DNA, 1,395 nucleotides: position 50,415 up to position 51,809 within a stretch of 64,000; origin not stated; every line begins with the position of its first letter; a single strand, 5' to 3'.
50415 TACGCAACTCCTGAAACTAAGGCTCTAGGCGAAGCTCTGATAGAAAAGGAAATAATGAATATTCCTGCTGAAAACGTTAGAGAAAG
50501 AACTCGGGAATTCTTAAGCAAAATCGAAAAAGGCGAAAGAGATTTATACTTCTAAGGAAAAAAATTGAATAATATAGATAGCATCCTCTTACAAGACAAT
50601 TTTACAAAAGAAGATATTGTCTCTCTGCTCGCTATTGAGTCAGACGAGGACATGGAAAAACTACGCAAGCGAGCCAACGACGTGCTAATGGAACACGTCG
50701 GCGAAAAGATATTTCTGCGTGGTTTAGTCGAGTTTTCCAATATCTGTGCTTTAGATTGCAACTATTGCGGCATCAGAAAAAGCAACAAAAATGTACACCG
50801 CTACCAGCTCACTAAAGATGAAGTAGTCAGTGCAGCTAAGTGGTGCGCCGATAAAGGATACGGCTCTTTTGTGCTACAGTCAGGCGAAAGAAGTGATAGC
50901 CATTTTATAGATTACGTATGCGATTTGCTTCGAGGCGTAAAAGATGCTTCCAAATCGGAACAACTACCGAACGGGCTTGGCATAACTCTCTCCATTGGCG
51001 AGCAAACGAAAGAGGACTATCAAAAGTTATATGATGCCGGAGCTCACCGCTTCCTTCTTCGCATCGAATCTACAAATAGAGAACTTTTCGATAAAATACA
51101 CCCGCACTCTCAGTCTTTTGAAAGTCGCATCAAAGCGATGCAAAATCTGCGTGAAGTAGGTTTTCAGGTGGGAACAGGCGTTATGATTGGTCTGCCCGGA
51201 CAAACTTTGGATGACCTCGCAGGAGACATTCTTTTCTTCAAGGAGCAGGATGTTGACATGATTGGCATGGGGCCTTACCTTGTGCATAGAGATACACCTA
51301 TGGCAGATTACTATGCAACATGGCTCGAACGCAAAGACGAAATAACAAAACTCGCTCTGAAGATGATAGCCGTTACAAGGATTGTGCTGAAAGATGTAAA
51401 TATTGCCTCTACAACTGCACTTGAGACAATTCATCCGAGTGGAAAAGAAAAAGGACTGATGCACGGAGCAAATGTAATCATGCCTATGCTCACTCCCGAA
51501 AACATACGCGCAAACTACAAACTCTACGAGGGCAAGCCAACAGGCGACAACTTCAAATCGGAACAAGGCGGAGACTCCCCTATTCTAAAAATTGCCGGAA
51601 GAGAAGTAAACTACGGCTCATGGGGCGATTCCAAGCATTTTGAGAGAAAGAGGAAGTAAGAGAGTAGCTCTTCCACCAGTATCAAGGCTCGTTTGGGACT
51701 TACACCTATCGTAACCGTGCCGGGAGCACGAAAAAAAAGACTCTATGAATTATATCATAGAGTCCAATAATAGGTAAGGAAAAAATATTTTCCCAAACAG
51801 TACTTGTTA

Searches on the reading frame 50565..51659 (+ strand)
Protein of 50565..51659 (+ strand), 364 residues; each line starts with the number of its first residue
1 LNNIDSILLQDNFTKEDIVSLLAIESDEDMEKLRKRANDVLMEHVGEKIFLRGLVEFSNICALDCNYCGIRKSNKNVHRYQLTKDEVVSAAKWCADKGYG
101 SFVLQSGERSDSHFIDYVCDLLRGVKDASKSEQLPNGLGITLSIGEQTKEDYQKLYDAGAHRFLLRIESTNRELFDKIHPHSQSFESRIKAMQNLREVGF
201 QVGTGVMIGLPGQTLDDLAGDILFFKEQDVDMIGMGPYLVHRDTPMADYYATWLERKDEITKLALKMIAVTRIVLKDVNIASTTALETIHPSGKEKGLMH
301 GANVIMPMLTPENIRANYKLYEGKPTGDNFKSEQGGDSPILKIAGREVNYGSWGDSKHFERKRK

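Call 60: search_protein_families(library=pfam, proteins=[window:50565-51659:+], max_evalue=0.0001)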
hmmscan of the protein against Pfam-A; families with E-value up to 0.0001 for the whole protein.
window:50565-51659:+ (364 aa): 1 family
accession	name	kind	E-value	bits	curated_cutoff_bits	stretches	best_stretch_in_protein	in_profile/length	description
PF04055.27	Radical_SAM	-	1.7e-23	84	29.5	1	55-220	1-161/166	Radical SAM superfamily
